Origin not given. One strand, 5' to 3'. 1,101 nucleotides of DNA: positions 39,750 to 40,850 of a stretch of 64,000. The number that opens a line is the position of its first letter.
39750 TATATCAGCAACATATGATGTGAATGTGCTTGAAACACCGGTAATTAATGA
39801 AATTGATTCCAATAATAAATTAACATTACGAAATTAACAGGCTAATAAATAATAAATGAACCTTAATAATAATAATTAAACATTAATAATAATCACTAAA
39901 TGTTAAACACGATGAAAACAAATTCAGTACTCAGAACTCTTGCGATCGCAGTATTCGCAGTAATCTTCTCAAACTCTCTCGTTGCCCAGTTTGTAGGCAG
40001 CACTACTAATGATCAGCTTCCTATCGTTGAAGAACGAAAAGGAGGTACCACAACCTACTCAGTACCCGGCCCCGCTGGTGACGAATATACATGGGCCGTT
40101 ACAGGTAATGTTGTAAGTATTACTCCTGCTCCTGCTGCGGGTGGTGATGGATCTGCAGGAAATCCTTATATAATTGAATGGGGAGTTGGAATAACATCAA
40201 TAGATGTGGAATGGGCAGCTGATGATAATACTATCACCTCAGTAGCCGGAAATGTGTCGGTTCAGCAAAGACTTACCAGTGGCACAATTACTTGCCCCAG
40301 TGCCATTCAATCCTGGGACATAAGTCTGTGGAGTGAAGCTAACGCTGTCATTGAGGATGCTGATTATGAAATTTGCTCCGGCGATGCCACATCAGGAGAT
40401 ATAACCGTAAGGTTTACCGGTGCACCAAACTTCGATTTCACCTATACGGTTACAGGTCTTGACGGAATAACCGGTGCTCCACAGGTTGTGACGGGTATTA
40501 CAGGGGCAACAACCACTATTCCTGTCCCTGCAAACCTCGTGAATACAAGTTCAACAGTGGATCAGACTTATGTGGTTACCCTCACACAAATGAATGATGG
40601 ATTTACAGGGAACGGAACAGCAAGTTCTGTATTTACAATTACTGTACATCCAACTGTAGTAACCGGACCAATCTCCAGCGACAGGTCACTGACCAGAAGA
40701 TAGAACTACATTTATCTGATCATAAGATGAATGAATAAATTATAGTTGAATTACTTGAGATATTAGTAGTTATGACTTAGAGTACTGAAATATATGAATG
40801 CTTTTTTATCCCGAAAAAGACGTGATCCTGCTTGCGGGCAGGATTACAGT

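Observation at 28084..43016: T9SS-linked four-gene surface cassette in which the giant cargo has no CTD and a small neighbour carries it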

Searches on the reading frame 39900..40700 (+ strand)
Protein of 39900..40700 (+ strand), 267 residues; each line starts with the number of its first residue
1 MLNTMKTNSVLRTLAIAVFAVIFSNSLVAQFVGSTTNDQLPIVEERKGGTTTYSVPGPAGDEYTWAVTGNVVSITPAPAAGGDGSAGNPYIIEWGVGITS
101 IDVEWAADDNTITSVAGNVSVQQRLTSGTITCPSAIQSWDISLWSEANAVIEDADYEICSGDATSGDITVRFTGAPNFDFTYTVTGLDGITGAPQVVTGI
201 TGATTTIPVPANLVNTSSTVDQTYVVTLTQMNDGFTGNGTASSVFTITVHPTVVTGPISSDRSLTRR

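Call 7: search_protein_families(library=pfam, proteins=[window:39900-40700:+], max_evalue=0.01)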
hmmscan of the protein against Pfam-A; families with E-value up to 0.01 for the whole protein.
window:39900-40700:+ (267 aa): 0 families

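Call 8: search_protein_families(library=ncbifam, proteins=[window:39900-40700:+], max_evalue=0.01)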
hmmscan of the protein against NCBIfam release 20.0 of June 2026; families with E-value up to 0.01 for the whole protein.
window:39900-40700:+ (267 aa): 0 families

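Call 9: search_protein_families(library=pfam, proteins=[window:39900-40700:+], max_evalue=10)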
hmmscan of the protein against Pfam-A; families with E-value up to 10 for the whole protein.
window:39900-40700:+ (267 aa): 1 family
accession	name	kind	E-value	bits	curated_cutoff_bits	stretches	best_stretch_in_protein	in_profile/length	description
PF23664.1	Ig_Pom152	-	0.08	13.7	27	1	157-234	16-85/106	Nucleoporin pom152-like, immunoglobulin-like domain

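Call 10: search_protein_families(library=ncbifam, proteins=[window:39900-40700:+], max_evalue=10)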
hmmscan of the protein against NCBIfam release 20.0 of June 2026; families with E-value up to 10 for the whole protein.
window:39900-40700:+ (267 aa): 0 families

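Call 12: find_homologous_proteins(query=window:39900-40700:+, max_evalue=0.001)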
Query window:39900-40700:+ (267 aa): 92 proteins with E <= 0.001 among 3564 candidates.
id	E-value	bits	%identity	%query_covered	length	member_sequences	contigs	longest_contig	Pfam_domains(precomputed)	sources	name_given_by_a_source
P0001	4.8e-166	568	100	100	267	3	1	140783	-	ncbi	-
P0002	2.9e-124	432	78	99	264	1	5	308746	-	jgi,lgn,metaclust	metaclust:\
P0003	1.2e-111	390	71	100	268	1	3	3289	-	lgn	-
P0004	4.2e-110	385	73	99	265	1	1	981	PF23664.2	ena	-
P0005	8.3e-109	381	69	99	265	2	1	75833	PF23664.2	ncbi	-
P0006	5.2e-106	372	69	99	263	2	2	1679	PF23664.2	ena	-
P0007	7.7e-106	371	68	99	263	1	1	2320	PF23664.2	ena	-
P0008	4.5e-104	365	68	100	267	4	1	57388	PF23664.2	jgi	-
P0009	3.0e-101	356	64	99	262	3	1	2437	PF23664.2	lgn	-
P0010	3.8e-100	353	64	99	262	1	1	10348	PF23664.2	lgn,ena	-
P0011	1.5e-99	351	67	91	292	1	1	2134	-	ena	-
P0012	3.4e-98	346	64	100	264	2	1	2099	-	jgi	jgi:hypothetical protein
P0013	5.3e-98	346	65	99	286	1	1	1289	PF23664.2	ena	-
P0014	2.2e-97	343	63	100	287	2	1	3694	-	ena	-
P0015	4.8e-93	329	61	98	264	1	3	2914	-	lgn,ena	-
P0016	2.6e-92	327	59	99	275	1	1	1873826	-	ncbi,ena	-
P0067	1.4e-77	279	56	100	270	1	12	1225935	-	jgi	jgi:hypothetical protein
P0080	3.9e-60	221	47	99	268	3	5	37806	-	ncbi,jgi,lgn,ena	-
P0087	1.3e-39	154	41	100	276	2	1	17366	-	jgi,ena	-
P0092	1.4e-33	135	39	98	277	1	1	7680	-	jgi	-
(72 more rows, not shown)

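Call 16: find_encoding_contigs(protein=P0016, flank=10000, max_places=2)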
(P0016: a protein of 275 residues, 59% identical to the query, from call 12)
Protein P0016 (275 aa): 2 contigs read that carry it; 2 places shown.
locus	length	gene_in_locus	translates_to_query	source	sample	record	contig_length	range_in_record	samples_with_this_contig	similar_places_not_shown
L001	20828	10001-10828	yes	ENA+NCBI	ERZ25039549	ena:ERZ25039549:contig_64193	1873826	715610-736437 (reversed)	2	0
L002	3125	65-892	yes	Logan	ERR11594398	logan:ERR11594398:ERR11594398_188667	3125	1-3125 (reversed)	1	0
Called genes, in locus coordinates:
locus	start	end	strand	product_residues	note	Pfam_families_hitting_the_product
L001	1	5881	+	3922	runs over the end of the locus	PF19081:Ig_7, PF06282:DUF1036 (faint), PF13573:SprB, PF19081:Ig_7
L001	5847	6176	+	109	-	PF19081:Ig_7 (faint)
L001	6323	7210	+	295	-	PF19081:Ig_7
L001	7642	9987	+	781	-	PF19081:Ig_7, PF24528:Ig_ADGRF3 (faint), PF01106:NifU (faint), PF22213:CPV_RdRP_C (faint), PF19081:Ig_7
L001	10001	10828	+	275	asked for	-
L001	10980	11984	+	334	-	PF13585:CHU_C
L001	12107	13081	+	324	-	PF11751:PorP_SprF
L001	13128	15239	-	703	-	PF25833:Fn3_SaeA_3rd (faint), PF00041:fn3 (weak), PF25059:FN3_DSCAM-DSCAML_C (faint)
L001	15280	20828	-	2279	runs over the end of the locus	-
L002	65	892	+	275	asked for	-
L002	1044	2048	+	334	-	PF13585:CHU_C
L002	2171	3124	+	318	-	?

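Call 17: find_encoding_contigs(protein=P0067, flank=10000, max_places=2)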
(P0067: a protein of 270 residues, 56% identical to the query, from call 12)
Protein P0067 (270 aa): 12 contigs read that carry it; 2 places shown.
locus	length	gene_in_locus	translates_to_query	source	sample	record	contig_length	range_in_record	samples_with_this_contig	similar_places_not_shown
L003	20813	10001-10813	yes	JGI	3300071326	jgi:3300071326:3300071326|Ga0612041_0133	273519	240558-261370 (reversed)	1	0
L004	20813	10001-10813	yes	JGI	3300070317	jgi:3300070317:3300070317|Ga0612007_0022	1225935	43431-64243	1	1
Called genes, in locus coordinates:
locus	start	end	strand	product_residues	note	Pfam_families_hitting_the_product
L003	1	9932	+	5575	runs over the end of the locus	PF10102:DUF2341 (faint), PF13385:Laminin_G_3, PF17210:SdrD_B (faint), PF13385:Laminin_G_3, PF26628:DUF8202, PF13385:Laminin_G_3 (weak), PF26628:DUF8202, PF02494:HYR (weak)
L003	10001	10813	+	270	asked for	-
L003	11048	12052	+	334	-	PF13585:CHU_C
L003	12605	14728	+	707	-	PF13385:Laminin_G_3, PF23759:GBD_T9SS_assoc (faint)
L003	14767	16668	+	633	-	PF01839:FG-GAP (faint), PF13517:FG-GAP_3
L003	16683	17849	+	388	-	PF19081:Ig_7 (faint), PF01839:FG-GAP (faint), PF13517:FG-GAP_3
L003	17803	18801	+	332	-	PF13517:FG-GAP_3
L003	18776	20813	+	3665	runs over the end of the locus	PF10102:DUF2341, PF19081:Ig_7 (weak), PF10102:DUF2341, PF19081:Ig_7 (weak), PF22027:NS3_helicase_C (faint), PF02494:HYR, PF13585:CHU_C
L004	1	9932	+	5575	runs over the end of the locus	PF10102:DUF2341 (faint), PF13385:Laminin_G_3, PF17210:SdrD_B (faint), PF13385:Laminin_G_3, PF26628:DUF8202, PF13385:Laminin_G_3 (weak), PF26628:DUF8202, PF02494:HYR (weak)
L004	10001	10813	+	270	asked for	-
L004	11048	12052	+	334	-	PF13585:CHU_C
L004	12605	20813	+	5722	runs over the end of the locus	PF01839:FG-GAP (faint), PF13517:FG-GAP_3, PF10102:DUF2341 (weak), PF19081:Ig_7 (weak), PF10102:DUF2341, PF19081:Ig_7 (weak), PF02494:HYR, PF13585:CHU_C, +1 more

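Call 18: find_encoding_contigs(protein=P0080, flank=10000, max_places=2)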
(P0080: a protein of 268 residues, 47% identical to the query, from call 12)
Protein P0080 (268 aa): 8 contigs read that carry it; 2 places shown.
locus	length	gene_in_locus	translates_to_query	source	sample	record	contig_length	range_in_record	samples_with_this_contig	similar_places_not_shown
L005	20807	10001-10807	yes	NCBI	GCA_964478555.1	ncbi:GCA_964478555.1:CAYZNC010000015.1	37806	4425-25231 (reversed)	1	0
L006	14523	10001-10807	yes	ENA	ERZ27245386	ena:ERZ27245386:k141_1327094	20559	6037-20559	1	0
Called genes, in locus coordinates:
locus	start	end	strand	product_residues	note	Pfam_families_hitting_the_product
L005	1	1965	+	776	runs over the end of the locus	PF00072:Response_reg, PF00989:PAS (faint), PF08447:PAS_3 (weak), PF13188:PAS_8 (weak), PF00512:HisKA, PF02518:HATPase_c, PF00072:Response_reg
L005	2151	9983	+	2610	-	PF19408:PKD_6 (faint)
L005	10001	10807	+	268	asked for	-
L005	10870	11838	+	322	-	PF13585:CHU_C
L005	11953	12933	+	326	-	PF11751:PorP_SprF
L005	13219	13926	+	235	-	PF03167:UDG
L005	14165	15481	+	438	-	PF17116:T9SS_plug_1st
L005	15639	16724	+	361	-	PF03462:PCRF, PF00472:RF-1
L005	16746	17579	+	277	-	PF00215:OMPdecase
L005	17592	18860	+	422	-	PF11013:DUF2851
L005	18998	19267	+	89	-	PF00312:Ribosomal_S15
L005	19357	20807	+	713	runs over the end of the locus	PF01138:RNase_PH, PF03725:RNase_PH_C, PF03726:PNPase, PF01138:RNase_PH, PF00013:KH_1, PF00575:S1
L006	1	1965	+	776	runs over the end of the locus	PF00072:Response_reg, PF00989:PAS (faint), PF08447:PAS_3 (weak), PF13188:PAS_8 (weak), PF00512:HisKA, PF02518:HATPase_c, PF00072:Response_reg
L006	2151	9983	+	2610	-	PF19408:PKD_6 (faint)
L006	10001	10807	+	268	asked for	-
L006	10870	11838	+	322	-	PF13585:CHU_C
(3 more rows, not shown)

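Call 19: find_encoding_contigs(protein=P0087, flank=10000, max_places=2)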
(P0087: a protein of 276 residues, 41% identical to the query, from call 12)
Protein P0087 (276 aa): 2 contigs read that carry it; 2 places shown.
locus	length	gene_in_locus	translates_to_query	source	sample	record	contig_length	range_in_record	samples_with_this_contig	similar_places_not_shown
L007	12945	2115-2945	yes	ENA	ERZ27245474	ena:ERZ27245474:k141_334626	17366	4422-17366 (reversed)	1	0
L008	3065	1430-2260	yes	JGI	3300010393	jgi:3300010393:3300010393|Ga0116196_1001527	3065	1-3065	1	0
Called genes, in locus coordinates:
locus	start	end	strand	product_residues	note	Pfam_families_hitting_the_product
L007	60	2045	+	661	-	PF23237:HYR_4C (weak), PF02494:HYR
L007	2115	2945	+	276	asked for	-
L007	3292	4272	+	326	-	PF13585:CHU_C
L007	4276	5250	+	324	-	PF11751:PorP_SprF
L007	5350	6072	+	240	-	PF22570:LiaF-TM, PF18917:LiaI-LiaF-like_TM1 (weak), PF09922:LiaF-like_C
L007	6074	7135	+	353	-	PF06580:His_kinase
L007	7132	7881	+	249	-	PF00072:Response_reg, PF04397:LytTR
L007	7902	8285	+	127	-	PF00166:Cpn10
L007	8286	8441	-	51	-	-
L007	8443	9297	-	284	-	PF01145:Band_7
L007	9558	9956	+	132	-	-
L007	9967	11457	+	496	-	PF01512:Complex1_51K, PF10531:SLBB (weak), PF10589:NADH_4Fe-4S, PF00037:Fer4 (weak), PF12838:Fer4_7, PF13187:Fer4_9 (weak), PF13237:Fer4_10, PF14697:Fer4_21 (weak), +3 more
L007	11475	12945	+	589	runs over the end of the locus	PF00111:Fer2 (weak), PF13510:Fer2_4, PF10588:NADH-G_4Fe-4S_3, PF13183:Fer4_8 (weak), PF14697:Fer4_21 (weak), PF12838:Fer4_7, PF02906:Fe_hyd_lg_C, PF02256:Fe_hyd_SSU, +4 more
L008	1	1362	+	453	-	?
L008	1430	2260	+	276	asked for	-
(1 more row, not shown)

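Call 20: find_encoding_contigs(protein=P0092, flank=10000, max_places=2)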
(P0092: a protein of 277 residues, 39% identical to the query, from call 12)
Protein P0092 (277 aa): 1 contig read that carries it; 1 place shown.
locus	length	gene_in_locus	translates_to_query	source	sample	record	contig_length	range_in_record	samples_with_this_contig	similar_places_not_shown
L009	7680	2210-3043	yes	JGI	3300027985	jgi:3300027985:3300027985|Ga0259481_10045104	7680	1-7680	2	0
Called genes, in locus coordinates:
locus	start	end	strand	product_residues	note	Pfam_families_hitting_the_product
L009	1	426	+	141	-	PF02233:PNTB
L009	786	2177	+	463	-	PF19081:Ig_7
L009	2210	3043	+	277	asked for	-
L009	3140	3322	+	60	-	-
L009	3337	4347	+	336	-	PF13585:CHU_C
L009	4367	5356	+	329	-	PF11751:PorP_SprF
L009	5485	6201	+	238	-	PF22570:LiaF-TM, PF18917:LiaI-LiaF-like_TM1 (weak), PF09922:LiaF-like_C (faint)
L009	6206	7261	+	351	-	PF06580:His_kinase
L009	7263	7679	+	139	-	?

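Call 24: find_related_loci(query=A3, collection=genome_contigs, flank=8000)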
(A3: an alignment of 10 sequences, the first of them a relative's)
Query A3 (267 aa) in genome_contigs; peptide patterns used: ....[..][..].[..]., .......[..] (x = any residue, [..] = any of these).
36 stretches matched a pattern; 14 encode a relative of the query (tblastn E <= 1e-3); 14 distinct loci.
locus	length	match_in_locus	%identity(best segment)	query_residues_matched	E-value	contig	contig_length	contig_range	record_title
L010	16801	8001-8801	69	1-267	2e-118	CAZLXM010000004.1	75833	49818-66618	MAG TPA_asm: uncultured Bacteroidaceae bacterium isolate binchicken_co39_27 genome assembly, contig: NODE_683_length_758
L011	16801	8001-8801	59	3-267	4e-98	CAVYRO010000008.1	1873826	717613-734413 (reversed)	MAG: uncultured Bacteroidales bacterium isolate MFD05684.bin.1.228 genome assembly, contig: contig_64193, whole genome s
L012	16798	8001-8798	57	1-267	1e-95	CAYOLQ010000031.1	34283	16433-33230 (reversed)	MAG TPA_asm: uncultured Chitinophaga sp. isolate SRP272421_co2_74 genome assembly, contig: NODE_2674_length_34283_cov_5.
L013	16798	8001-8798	56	1-267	2e-93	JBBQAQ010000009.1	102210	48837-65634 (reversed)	MAG: Bacteroidales bacterium isolate Co_metawrap_1449 Cmw_1449_k141_1366688_length_102210_cov_57.8830, whole genome shot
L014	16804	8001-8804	56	1-267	3e-91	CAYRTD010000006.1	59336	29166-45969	MAG TPA_asm: uncultured Bacteroidaceae bacterium isolate SRP332253_co1_293 genome assembly, contig: NODE_523_length_5933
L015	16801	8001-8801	59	3-267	2e-90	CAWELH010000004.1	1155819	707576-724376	MAG: uncultured Bacteroidales bacterium isolate MFD05684.bin.1.26 genome assembly, contig: contig_38411, whole genome sh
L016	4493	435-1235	55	3-267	7e-90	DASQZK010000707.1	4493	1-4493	MAG TPA_asm: Bacteroidales bacterium isolate SMAG_U11090 k141_243539, whole genome shotgun sequence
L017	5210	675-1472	58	1-267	2e-86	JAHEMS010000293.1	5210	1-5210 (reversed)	MAG: Bacteroidetes bacterium isolate Ww80 NODE_49710_length_5210_cov_1.942032, whole genome shotgun sequence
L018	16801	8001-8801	58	3-267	5e-86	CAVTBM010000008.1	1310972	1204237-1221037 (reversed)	MAG: uncultured Bacteroidales bacterium isolate MFD02416.bin.1.410 genome assembly, contig: contig_227, whole genome sho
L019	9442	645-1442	56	1-267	4e-86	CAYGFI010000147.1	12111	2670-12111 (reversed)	MAG TPA_asm: uncultured Chitinophaga sp. isolate ERP113451_co1_21 genome assembly, contig: NODE_6329_length_12111_cov_20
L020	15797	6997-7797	58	3-267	2e-84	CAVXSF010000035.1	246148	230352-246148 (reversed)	MAG: uncultured Bacteroidales bacterium isolate MFD02923.bin.1.92 genome assembly, contig: contig_8662, whole genome sho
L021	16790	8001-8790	56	4-267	8e-67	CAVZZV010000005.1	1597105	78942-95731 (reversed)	MAG: uncultured Bacteroidales bacterium isolate MFD01721.bin.1.65 genome assembly, contig: contig_7090, whole genome sho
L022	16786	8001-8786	47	3-267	2e-66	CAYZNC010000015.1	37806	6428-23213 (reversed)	MAG TPA_asm: uncultured Bacteroidales bacterium isolate binchicken_co50_368 genome assembly, contig: NODE_1087_length_37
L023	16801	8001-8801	48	3-267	3e-65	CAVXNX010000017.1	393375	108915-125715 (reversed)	MAG: uncultured Bacteroidales bacterium isolate MFD01721.bin.3.237 genome assembly, contig: contig_42881, whole genome s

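Call 55: predict_structure(alignment_id=A1)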
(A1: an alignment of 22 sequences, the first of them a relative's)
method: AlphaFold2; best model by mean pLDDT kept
length: 267 residues; sequences in the alignment: 22
mean_pLDDT: 87.8   pTM: 0.73
mean pLDDT of the five models: 87.8, 86.0, 85.6, 85.0, 83.6
residues with pLDDT >= 90: 185; 70-90: 44; 50-70: 32; < 50: 6
segments of 3 or more residues with pLDDT < 50: 1-4
pLDDT, mean of each block of 10 residues (from residue 1): 49 57 53 75 91 93 96 93 89 95 95 95 91 92 95 97 96 95 97 97 96 94 97 85 93 85 71
secondary structure, 60 per line:
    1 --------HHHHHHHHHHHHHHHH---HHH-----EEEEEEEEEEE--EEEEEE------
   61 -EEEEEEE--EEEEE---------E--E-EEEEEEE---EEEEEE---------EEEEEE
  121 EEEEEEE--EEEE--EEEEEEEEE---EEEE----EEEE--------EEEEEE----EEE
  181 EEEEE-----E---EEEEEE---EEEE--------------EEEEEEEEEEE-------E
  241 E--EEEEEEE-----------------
elements in order: H9-24 E36-46 E49-54 E62-68 E71-75 E90-96 E100-105 E115-127 E130-133 E136-144 E148-151 E156-159 E168-173 E178-185 E195-200 E204-207 E222-232 E244-250

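Call 59: fold_search(model_id=the predicted structure, library=pdb)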
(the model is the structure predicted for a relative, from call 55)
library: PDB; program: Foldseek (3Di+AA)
matches with E <= 10: 1780; with E <= 0.001: 291
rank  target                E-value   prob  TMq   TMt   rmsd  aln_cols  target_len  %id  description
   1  3us9                  1.1e-06  1.00  0.32  0.33  13.4       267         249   12  Crystal Structure of the NCX1 Intracellular Tandem Calcium Binding Domains(CBD12) (released 2012-07-11)
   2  3rb7_A                1.5e-06  1.00  0.30  0.31  13.0       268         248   12  Crystal structure of CBD12 from CALX1.2 (released 2011-11-02)
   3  9iv8                  1.7e-06  1.00  0.26  0.11  12.6       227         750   11  Cryo-EM structure of human NCX1 in PIP2 diC8 bound state (released 2025-03-19)
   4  8r3w_A                2.0e-06  1.00  0.22  0.24  16.8       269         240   11  Crystal structure of a homospecific CR57 diabody (released 2024-11-06)
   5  8sgj_A                2.2e-06  1.00  0.26  0.11  12.8       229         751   10  Cryo-EM structure of human NCX1 in apo inactivated state (released 2023-10-11)
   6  5xpw                  2.5e-06  1.00  0.30  0.39   7.9       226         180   12  Structure of amphioxus IgVJ-C2 molecule (released 2018-04-18)
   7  5tfm                  3.6e-06  1.00  0.32  0.28   9.4       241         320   12  Crystal Structure of Human Cadherin-23 EC6-8 (released 2017-12-27)
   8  9sfp_R                3.6e-06  1.00  0.31  0.15  12.3       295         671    9  Native cytoplasmic lattices from mouse oocytes (released 2026-03-18)
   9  9sfp_Q                4.2e-06  1.00  0.31  0.15  12.4       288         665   10  Native cytoplasmic lattices from mouse oocytes (released 2026-03-18)
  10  8egw_A                7.0e-06  1.00  0.37  0.32   9.3       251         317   12  Complex of Fat4(EC1-4) bound to Dchs1(EC1-3) (released 2023-02-22)
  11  7d5v_A                7.0e-06  1.00  0.28  0.16  12.0       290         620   11  Structure of the C646A mutant of peptidylarginine deiminase type III (PAD3) (released 2021-06-02)
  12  5dzx_A                7.8e-06  1.00  0.35  0.25  10.0       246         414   13  Protocadherin beta 6 extracellular cadherin domains 1-4 (released 2016-05-04)
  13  5dzy_C                7.8e-06  1.00  0.34  0.24   9.5       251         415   12  Protocadherin beta 8 extracellular cadherin domains 1-4 (released 2016-05-04)
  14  4y61_A                7.8e-06  1.00  0.23  0.18  12.6       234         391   13  Crystal structure of the complex between Slitrk2 LRR1 and PTP delta Ig1-Fn1 (released 2015-06-03)
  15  8jp0                  8.2e-06  1.00  0.30  0.14  13.1       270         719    9  structure of human sodium-calciumexchanger NCX1 (released 2024-01-03)
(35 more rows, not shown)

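Call 67: find_encoding_contigs(protein=P0001, flank=1000, max_places=2)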
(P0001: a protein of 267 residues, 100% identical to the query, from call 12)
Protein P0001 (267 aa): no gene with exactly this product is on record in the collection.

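Call 75: search_solved_structures(query=A1, max_evalue=1)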
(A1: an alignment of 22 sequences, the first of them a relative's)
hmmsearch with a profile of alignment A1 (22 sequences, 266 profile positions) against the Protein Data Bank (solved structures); distinct sequences matched with E-value up to 1: 2.
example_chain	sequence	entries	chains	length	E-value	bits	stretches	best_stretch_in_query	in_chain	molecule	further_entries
8t9l_B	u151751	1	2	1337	2e-05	27.2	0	153-208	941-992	Nucleoporin POM152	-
1wit_A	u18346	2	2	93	0.86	12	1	162-210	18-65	TWITCHIN 18TH IGSF MODULE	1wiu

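Call 88: find_related_loci(query=A3, collection=metagenome_contigs, flank=4000)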
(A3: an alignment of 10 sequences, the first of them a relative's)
Query A3 (267 aa) in metagenome_contigs; peptide patterns used: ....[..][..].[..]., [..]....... (x = any residue, [..] = any of these).
53 stretches matched a pattern; 15 encode a relative of the query (tblastn E <= 1e-3); 15 distinct loci.
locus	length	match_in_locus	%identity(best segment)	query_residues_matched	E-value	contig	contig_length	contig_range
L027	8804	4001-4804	79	1-267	1e-131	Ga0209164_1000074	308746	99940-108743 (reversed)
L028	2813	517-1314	59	1-267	4e-100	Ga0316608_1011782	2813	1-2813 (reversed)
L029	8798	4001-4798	56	1-267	5e-94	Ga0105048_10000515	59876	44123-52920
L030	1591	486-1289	59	1-267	5e-100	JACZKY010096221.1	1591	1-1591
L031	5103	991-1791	55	3-267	3e-90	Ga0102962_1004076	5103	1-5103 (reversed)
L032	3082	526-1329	59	1-267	2e-88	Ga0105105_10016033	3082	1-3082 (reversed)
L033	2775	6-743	57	16-264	8e-85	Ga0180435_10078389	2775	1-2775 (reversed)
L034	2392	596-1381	50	5-267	5e-76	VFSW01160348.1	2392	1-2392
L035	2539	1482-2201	52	23-267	2e-73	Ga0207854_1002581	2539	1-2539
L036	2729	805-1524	52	23-267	3e-73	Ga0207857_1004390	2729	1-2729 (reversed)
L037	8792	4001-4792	52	1-267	8e-70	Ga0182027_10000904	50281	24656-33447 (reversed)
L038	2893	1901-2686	47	3-267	2e-67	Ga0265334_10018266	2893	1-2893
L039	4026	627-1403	50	5-267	2e-65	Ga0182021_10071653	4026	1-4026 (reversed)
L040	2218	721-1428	50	29-267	2e-66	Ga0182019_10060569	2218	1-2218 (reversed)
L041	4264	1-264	61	182-267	2e-19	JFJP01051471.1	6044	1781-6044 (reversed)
